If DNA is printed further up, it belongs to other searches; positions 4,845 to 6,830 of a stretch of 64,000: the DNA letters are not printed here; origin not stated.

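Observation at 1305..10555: Six-gene operon that looks like an undescribed amide/lactam catabolic pathway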

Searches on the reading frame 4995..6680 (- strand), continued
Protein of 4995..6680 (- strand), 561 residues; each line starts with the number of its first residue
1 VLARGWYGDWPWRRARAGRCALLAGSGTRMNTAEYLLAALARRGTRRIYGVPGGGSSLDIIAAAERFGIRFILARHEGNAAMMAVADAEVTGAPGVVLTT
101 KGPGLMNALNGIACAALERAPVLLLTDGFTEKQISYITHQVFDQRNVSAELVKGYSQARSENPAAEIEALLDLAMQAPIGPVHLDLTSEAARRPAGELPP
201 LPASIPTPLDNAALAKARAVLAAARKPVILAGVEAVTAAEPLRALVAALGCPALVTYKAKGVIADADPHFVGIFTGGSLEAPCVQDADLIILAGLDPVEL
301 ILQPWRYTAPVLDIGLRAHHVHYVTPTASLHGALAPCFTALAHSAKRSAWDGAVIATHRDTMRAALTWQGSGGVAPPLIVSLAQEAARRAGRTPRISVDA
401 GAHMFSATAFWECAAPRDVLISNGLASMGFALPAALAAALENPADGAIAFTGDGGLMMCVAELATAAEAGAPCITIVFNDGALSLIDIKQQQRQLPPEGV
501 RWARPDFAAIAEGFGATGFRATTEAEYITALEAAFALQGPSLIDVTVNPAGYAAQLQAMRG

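Call 59: search_protein_families(library=pfam, proteins=[L072:7237-8139:-, L052:12356-13267:-, L059:17577-18368:+, L062:7072-8217:+, L071:11173-11868:+, L064:13610-14875:+, L074:1723-2397:+, L064:5294-6643:+, L069:7839-8831:-, L055:13802-14770:+])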
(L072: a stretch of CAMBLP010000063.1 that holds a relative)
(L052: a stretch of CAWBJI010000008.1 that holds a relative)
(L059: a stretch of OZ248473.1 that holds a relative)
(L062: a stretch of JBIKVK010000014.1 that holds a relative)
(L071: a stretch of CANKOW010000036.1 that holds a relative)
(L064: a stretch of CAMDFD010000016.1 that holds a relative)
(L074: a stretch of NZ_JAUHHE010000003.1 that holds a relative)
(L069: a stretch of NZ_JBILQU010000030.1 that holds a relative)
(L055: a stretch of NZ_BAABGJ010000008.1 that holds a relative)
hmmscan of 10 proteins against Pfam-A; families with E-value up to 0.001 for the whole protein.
L072:7237-8139:- (300 aa): 2 families
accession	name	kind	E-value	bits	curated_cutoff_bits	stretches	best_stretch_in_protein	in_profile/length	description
PF13714.12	PEP_mutase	-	5.8e-48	164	31.5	1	18-251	1-229/240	Phosphoenolpyruvate phosphomutase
PF00463.27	ICL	-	6.3e-18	65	26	1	78-190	139-255/526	Isocitrate lyase family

L052:12356-13267:- (303 aa): 1 family
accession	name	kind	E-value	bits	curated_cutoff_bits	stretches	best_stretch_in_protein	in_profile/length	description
PF07286.17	D-Glu_cyclase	-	1.4e-53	181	25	1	152-295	1-143/143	D-glutamate cyclase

L059:17577-18368:+ (263 aa): 1 family
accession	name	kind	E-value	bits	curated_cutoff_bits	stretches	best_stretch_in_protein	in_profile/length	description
PF00596.27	Aldolase_II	-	2.8e-45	154.9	22.2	1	27-210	2-183/183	Class II Aldolase and Adducin N-terminal domain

L062:7072-8217:+ (381 aa): 4 families
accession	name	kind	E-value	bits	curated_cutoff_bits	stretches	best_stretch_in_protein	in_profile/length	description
PF00441.29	Acyl-CoA_dh_1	-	5.5e-40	137.4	22.4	1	225-372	2-149/150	Acyl-CoA dehydrogenase, C-terminal domain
PF02771.21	Acyl-CoA_dh_N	-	3.2e-27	95.6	22.9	1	6-118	1-113/113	Acyl-CoA dehydrogenase, N-terminal domain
PF02770.24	Acyl-CoA_dh_M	-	2.8e-15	56.7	33.3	1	123-211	2-95/97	Acyl-CoA dehydrogenase, middle domain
PF08028.16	Acyl-CoA_dh_2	-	1.8e-09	38.4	22.7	1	250-348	12-120/134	Acyl-CoA dehydrogenase, C-terminal domain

L071:11173-11868:+ (231 aa): 1 family
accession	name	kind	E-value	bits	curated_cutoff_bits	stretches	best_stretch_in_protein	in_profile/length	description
PF03458.18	Gly_transporter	-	1.4e-32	111.8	23.5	2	27-98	2-75/78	Glycine transporter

L064:13610-14875:+ (421 aa): 1 family
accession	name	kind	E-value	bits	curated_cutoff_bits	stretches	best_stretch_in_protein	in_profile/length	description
PF06808.19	DctM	-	1.1e-94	318.1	23.8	1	5-414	2-412/413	Tripartite ATP-independent periplasmic transporter, DctM component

L074:1723-2397:+ (224 aa): 1 family
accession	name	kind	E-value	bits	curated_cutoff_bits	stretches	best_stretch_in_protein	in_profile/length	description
PF00857.26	Isochorismatase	-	1.7e-28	100.3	27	1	35-210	2-172/175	Isochorismatase domain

L064:5294-6643:+ (449 aa): 2 families
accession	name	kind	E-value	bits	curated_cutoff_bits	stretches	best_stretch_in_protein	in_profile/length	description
PF03972.19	MmgE_PrpD_N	-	1.3e-59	201.9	32.1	1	12-251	3-242/244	MmgE/PrpD N-terminal domain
PF19305.4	MmgE_PrpD_C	-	1.2e-35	123.3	32.1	1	270-435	1-171/173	MmgE/PrpD C-terminal domain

L069:7839-8831:- (330 aa): 2 families
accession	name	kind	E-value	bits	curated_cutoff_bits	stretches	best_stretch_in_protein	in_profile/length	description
PF03466.25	LysR_substrate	-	2e-37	129.1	28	1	113-316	3-205/209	LysR substrate binding domain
PF00126.33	HTH_1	-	1.7e-16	60.3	26.6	1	28-87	1-60/60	Bacterial regulatory helix-turn-helix protein, lysR family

L055:13802-14770:+ (322 aa): 0 families

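Call 60: search_protein_families(library=ncbifam, proteins=[L055:12817-13731:+, L055:8478-9956:+, L069:5280-5954:+, L052:12356-13267:-, L072:7237-8139:-, L045:8198-9598:-, L068:5094-6299:+, L066:10875-11636:+], max_evalue=1e-10)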
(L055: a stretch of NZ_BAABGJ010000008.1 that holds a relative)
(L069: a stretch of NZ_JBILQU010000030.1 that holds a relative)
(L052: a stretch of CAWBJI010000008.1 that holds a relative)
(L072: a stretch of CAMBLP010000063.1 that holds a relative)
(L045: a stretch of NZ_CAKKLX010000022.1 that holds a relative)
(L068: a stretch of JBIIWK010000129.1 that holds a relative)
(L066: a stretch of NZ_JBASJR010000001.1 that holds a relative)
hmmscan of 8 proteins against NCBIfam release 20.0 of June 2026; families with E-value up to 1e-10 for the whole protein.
L055:12817-13731:+ (304 aa): 16 families
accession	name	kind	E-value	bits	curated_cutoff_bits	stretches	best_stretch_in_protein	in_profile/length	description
NF005146.0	PRK06606.1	equivalog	8.8e-79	264.6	279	1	7-302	9-305/307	branched-chain amino acid transaminase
TIGR01122.1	ilvE_I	equivalog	7.9e-71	238.7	245.55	1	10-302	3-297/298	branched-chain-amino-acid transaminase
NF006185.0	PRK08320.1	subfamily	2.2e-46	158.4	363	1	5-290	3-284/292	branched-chain amino acid aminotransferase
NF005726.0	PRK07544.1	equivalog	6.9e-45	153.4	396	1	6-291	12-290/295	branched-chain amino acid aminotransferase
NF009126.0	PRK12479.1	equivalog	3.1e-40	138.2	518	1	7-286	6-281/299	branched-chain-amino-acid transaminase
NF009897.0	PRK13357.1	equivalog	1.3e-31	109.7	307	1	9-302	45-356/358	branched-chain amino acid aminotransferase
TIGR01123.1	ilvE_II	equivalog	3e-30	105.3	250.05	1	10-300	3-310/313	branched-chain-amino-acid transaminase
NF009896.0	PRK13356.1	equivalog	2.1e-28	99.3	262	1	6-290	9-284/287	branched-chain amino acid aminotransferase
NF005209.0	PRK06680.1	subfamily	5.3e-28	97.7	320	1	5-291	3-283/286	D-amino-acid transaminase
NF005800.0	PRK07650.1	equivalog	4.6e-23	81.9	308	1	10-286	6-273/290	aminodeoxychorismate lyase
TIGR01121.1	D_amino_aminoT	equivalog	7.1e-22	77.9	277.45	1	7-285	2-271/276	D-amino-acid transaminase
NF005888.0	PRK07849.1-3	equivalog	5.7e-15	55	273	1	21-269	29-274/298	aminodeoxychorismate lyase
TIGR03461.1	pabC_Proteo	equivalog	3.8e-14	52.5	176.85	1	54-266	37-247/262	aminodeoxychorismate lyase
NF006734.0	PRK09266.1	subfamily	7.6e-14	51.6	202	1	54-271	45-250/270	hypothetical protein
NF004761.0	PRK06092.1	equivalog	4.4e-13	49.1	260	1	53-266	38-249/268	aminodeoxychorismate lyase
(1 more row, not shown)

L055:8478-9956:+ (492 aa): 40 families (the best 25 are shown)
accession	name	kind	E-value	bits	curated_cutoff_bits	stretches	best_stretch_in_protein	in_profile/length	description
TIGR01804.1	BADH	equivalog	5.9e-156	519.6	668.6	1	7-475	1-467/467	betaine-aldehyde dehydrogenase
NF009725.0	PRK13252.1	equivalog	5.4e-150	500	593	1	2-479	5-479/488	betaine-aldehyde dehydrogenase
TIGR02299.1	HpaE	equivalog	9.4e-143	476.3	638.35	1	5-478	2-475/488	5-carboxymethyl-2-hydroxymuconate semialdehyde dehydrogenase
NF045736.1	PaDhStyDRhodo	equivalog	5e-141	470.5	800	1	4-475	3-473/479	phenylacetaldehyde dehydrogenase StyD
NF045735.1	PaDhStyDPseudo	equivalog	1.9e-133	445.7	850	1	5-478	4-480/483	phenylacetaldehyde dehydrogenase StyD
NF050026.1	AcaldDHExaC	equivalog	1.5e-132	442.8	900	1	2-477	14-491/503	acetaldehyde dehydrogenase ExaC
NF010000.0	PRK13473.1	subfamily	1.7e-130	435.8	615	1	3-478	2-471/475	aminobutyraldehyde dehydrogenase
TIGR03216.1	OH_muco_semi_DH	equivalog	4e-121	405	693.25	1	5-477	2-477/481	2-hydroxymuconic semialdehyde dehydrogenase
NF042993.1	AlphKGSA_gudD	equivalog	1.2e-120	403.5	770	1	2-478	2-479/481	alpha-ketoglutaric semialdehyde dehydrogenase GucD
NF007352.0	PRK09847.1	equivalog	3.8e-118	395.1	850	1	5-479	21-491/495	aldehyde dehydrogenase PuuC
NF052305.1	DioxValDhHalo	equivalog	3.5e-116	389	750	1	2-478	3-480/483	2,5-dioxovalerate dehydrogenase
TIGR01780.1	SSADH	subfamily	2.3e-113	379.5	646.35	1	24-475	2-448/448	succinate-semialdehyde dehydrogenase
NF008415.0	PRK11241.1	equivalog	1.7e-107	360.1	828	1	4-476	11-477/482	NADP-dependent succinate-semialdehyde dehydrogenase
NF006916.0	PRK09407.1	equivalog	5.6e-107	358.5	521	1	18-477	33-490/526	succinic semialdehyde dehydrogenase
NF007497.0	PRK10090.1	equivalog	1.1e-105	354.3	500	1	1-479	4-477/480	aldehyde dehydrogenase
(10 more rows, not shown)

L069:5280-5954:+ (224 aa): 9 families
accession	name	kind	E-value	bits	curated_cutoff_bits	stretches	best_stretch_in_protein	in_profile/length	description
NF004850.0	PRK06201.1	subfamily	4e-55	186.7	231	1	5-216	9-220/222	hypothetical protein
NF006731.0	PRK09262.1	equivalog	5.1e-39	134.1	179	1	8-204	13-209/229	4-carboxy-4-hydroxy-2-oxoadipate aldolase/oxaloacetate decarboxylase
TIGR02798.1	ligK_PcmE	equivalog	1.8e-34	119.3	304.5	1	8-204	7-203/222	4-carboxy-4-hydroxy-2-oxoadipate aldolase/oxaloacetate decarboxylase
NF005442.0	PRK07028.1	equivalog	5.5e-28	97.7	593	1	14-196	228-407/430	bifunctional hexulose-6-phosphate synthase/ribonuclease regulator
NF006093.0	PRK08245.1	subfamily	1.1e-27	97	208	1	11-202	6-214/240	hypothetical protein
NF009399.0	PRK12764.1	equivalog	3e-25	89.2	444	1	15-202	272-473/501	fumarylacetoacetate hydrolase family protein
NF006875.0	PRK09372.1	equivalog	2e-16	60.1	136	1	49-174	31-155/161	ribonuclease E activity regulator RraA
TIGR01935.1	NOT-MenG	subfamily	1.2e-14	54.4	123.8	1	50-172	28-149/150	RraA family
NF009134.0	PRK12487.1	equivalog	2.4e-13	50.1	196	1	63-172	44-153/161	putative 4-hydroxy-4-methyl-2-oxoglutarate aldolase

L052:12356-13267:- (303 aa): 1 family
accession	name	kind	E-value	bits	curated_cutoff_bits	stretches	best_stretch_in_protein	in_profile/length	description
NF003969.0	PRK05463.1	equivalog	5.6e-106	353.3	324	1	45-301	8-263/266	putative hydro-lyase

L072:7237-8139:- (300 aa): 7 families
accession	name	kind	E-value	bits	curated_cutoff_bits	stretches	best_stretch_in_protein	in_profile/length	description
TIGR02317.1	prpB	equivalog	1.5e-90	303.3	354.4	1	15-294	2-280/285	methylisocitrate lyase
NF008455.0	PRK11320.1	equivalog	3e-79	266.3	353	1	15-290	8-283/295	methylisocitrate lyase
TIGR02319.1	CPEP_Pphonmut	equivalog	1e-70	238.3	420.05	1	14-296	4-289/294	carboxyvinyl-carboxyphosphonate phosphorylmutase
TIGR02320.1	PEP_mutase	equivalog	1.7e-35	122.4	319.55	1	18-283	1-279/284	phosphoenolpyruvate mutase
TIGR02321.1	Pphn_pyruv_hyd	equivalog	1.9e-34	119.1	374.4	1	14-248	3-240/290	phosphonopyruvate hydrolase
TIGR01346.1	isocit_lyase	equivalog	2.6e-19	69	275.9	1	87-195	150-261/527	isocitrate lyase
NF011645.0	PRK15063.1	equivalog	1.7e-17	63.4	562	1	86-182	146-245/430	isocitrate lyase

L045:8198-9598:- (466 aa): 26 families (the best 25 are shown)
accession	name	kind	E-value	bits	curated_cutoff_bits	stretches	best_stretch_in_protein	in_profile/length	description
NF004815.0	PRK06169.1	equivalog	8e-53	179.6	506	1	14-460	9-458/471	amidase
NF005688.0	PRK07488.1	equivalog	1.8e-52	178.9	532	1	10-461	6-466/474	indoleacetamide hydrolase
NF004816.0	PRK06170.1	equivalog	6.1e-49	167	503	1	19-457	16-478/493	amidase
NF005450.0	PRK07042.1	equivalog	1.9e-45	155.2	458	1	19-457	11-448/464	amidase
NF005460.0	PRK07056.1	subfamily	2.7e-44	151.9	447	1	13-456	6-448/457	amidase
NF004766.0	PRK06102.1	equivalog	1.9e-42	146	559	1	21-454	14-444/455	amidase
NF005687.0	PRK07487.1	subfamily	1.4e-41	142.8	428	1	35-444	28-439/468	amidase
NF006631.0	PRK09201.1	equivalog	3e-41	141.7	461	1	21-455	13-449/466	AtzE family amidohydrolase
TIGR00132.1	gatA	equivalog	5.5e-41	140.8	481.1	1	33-292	14-281/466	Asp-tRNA(Asn)/Glu-tRNA(Gln) amidotransferase subunit GatA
TIGR02713.1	allophanate_hyd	equivalog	2.5e-40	138.5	511.05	1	56-457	9-409/563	allophanate hydrolase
NF006043.0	PRK08186.1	subfamily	1.8e-39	135.6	487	1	19-459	11-446/600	allophanate hydrolase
TIGR02715.1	amido_AtzE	subfamily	3.7e-39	134.9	425.75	1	23-454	8-441/452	AtzE family amidohydrolase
NF006169.0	PRK08310.1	equivalog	5.4e-39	134.7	391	1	67-457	13-390/395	amidase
NF004717.0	PRK06061.1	equivalog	8.9e-37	126.9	498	1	11-454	13-460/483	amidase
NF005686.0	PRK07486.1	subfamily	5.7e-35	120.9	465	1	30-242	29-248/486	amidase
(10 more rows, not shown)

L068:5094-6299:+ (401 aa): 59 families (the best 25 are shown)
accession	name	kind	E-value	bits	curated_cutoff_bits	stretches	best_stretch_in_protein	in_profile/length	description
NF004621.0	PRK05957.1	equivalog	6.1e-148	492.7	498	1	1-391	1-385/389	pyridoxal phosphate-dependent aminotransferase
NF041364.1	GntC_guanitoxin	equivalog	4.4e-73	246.2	415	1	30-384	1-352/356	guanitoxin biosynthesis PLP-dependent (S)-gamma-hydroxy-L-arginine cyclodehydratase GntC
NF005732.0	PRK07550.1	equivalog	1.5e-64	218.5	366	1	6-386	7-385/389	aminotransferase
NF005855.0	PRK07777.1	equivalog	4.4e-59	200.8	553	1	6-376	8-376/391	pyridoxal phosphate-dependent aminotransferase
NF006488.0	PRK08912.1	equivalog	1.3e-57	195.5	498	1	8-390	8-385/387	aminotransferase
NF004770.0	PRK06108.1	subfamily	2.1e-56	191.4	422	1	61-389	69-392/396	pyridoxal phosphate-dependent aminotransferase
NF041091.1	asp_aminotase_Arch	equivalog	1.3e-54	185.5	550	1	57-384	56-370/376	aspartate aminotransferase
NF005817.0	PRK07683.1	equivalog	7e-53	179.7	575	1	8-386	9-378/387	aminotransferase A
NF004975.0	PRK06348.1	equivalog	8.9e-53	179.6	549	1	58-369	59-364/384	pyridoxal phosphate-dependent aminotransferase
NF005816.0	PRK07682.1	equivalog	5.5e-51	173.4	620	1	56-371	57-366/390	aminotransferase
NF006569.0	PRK09082.1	subfamily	9.3e-49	166.5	420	1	5-370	9-369/386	methionine aminotransferase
NF005305.0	PRK06836.1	equivalog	1e-48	166.6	376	1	42-390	49-392/396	pyridoxal phosphate-dependent aminotransferase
NF005744.0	PRK07568.1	subfamily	3.5e-46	157.8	389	1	58-369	59-371/398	pyridoxal phosphate-dependent aminotransferase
NF005588.0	PRK07309.1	equivalog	4.3e-46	157.6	576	1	3-384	6-381/391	pyridoxal phosphate-dependent aminotransferase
NF006229.0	PRK08361.1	equivalog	3.8e-42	144.7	624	1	29-372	35-372/391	aspartate aminotransferase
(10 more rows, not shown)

L066:10875-11636:+ (253 aa): 0 families
